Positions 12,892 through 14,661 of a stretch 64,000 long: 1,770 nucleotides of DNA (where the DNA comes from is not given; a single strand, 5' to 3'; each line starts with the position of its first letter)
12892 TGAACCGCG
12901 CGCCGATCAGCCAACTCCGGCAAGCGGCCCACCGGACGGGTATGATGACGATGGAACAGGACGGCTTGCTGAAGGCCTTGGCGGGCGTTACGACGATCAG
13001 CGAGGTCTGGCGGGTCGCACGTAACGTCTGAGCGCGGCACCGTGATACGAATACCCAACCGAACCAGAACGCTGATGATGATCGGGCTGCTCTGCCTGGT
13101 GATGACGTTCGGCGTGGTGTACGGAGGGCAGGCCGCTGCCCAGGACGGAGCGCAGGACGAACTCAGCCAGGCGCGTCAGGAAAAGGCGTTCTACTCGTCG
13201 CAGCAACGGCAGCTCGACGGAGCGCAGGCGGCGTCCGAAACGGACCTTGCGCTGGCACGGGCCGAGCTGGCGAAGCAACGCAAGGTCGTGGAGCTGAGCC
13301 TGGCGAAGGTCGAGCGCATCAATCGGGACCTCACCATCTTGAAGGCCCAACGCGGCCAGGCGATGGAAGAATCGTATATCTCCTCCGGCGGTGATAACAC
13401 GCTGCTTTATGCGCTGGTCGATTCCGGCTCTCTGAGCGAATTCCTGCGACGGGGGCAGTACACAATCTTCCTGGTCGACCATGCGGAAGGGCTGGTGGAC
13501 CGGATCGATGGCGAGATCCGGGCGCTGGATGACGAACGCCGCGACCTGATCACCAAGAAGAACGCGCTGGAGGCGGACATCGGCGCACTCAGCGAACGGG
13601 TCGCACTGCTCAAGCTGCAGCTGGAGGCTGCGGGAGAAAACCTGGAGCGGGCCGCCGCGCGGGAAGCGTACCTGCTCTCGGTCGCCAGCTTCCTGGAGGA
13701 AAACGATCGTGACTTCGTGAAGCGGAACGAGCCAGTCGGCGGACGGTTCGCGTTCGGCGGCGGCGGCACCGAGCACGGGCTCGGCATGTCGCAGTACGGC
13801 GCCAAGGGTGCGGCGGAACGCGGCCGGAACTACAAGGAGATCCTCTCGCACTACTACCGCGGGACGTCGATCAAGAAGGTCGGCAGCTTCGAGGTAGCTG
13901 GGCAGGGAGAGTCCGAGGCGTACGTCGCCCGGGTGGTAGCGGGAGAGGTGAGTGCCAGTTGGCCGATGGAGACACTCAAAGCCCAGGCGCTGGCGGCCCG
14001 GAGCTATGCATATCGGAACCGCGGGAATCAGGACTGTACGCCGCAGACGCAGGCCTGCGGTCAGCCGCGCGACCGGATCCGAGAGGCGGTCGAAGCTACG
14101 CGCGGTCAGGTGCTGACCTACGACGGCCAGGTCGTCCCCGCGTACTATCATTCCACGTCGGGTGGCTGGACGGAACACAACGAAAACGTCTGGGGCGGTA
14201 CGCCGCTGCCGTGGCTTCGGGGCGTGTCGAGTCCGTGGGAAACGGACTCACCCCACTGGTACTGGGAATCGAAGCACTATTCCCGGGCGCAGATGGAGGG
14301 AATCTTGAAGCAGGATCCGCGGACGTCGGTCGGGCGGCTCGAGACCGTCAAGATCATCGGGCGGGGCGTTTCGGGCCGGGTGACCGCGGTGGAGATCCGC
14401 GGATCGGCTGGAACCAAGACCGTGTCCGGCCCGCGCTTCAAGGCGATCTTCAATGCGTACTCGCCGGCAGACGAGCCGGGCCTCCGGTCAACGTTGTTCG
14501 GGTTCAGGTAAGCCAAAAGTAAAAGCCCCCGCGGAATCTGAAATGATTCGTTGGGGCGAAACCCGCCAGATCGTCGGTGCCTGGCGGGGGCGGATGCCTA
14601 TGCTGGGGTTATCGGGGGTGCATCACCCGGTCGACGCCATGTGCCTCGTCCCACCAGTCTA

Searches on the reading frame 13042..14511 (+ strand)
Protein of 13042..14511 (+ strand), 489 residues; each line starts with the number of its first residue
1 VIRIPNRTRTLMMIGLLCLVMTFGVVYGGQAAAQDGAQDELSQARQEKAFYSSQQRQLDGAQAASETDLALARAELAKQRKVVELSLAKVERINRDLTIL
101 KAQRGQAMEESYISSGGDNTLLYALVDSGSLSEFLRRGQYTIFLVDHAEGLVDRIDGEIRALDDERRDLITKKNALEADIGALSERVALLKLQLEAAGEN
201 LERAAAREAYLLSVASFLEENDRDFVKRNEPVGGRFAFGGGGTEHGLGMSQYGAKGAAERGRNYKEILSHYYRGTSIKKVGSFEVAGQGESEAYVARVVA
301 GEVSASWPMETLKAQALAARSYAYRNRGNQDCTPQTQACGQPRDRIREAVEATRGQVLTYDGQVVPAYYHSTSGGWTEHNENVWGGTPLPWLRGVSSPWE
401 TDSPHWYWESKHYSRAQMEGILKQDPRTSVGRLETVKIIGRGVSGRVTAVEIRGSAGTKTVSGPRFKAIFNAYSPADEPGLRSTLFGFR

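Call 68: search_protein_families(library=pfam, proteins=[window:13042-14511:+], max_evalue=0.00001)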
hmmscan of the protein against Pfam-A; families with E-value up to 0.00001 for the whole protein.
window:13042-14511:+ (489 aa): 1 family
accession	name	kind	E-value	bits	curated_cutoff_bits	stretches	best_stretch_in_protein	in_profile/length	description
PF08486.15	SpoIID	-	4.9e-17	62.8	23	1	290-360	12-97/97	Stage II sporulation protein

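Call 71: search_protein_families(library=ncbifam, proteins=[window:13042-14511:+], max_evalue=0.001)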
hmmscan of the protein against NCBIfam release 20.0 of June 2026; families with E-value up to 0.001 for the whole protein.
window:13042-14511:+ (489 aa): 2 families
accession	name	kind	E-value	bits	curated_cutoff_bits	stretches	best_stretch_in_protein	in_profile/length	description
TIGR02669.1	SpoIID_LytB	domain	1.2e-55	189.3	83.3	2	292-473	9-194/270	SpoIID/LytB domain-containing protein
TIGR02870.1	spore_II_D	equivalog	9.2e-47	159.8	234.75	3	344-470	155-278/338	stage II sporulation protein D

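Call 87: search_protein_families(library=pfam, proteins=[window:13042-14511:+], max_evalue=10)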
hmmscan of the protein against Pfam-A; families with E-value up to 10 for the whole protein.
window:13042-14511:+ (489 aa): 6 families
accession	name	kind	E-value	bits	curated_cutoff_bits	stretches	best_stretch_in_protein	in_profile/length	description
PF08486.15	SpoIID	-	4.9e-17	62.8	23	1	290-360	12-97/97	Stage II sporulation protein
PF01704.24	UDPGP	-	0.042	13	22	1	67-159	117-207/413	UTP--glucose-1-phosphate uridylyltransferase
PF11932.13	DUF3450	-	0.063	13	32.6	1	16-106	4-90/241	Protein of unknown function (DUF3450)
PF11690.13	DUF3287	-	0.3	11.4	27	0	155-190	53-88/121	Protein of unknown function (DUF3287)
PF08946.15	Osmo_CC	-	0.85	10.4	24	1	146-171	15-40/46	Osmosensory transporter coiled coil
PF17675.6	APG6_N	-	3.1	8.7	45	1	156-209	45-98/132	Apg6 coiled-coil region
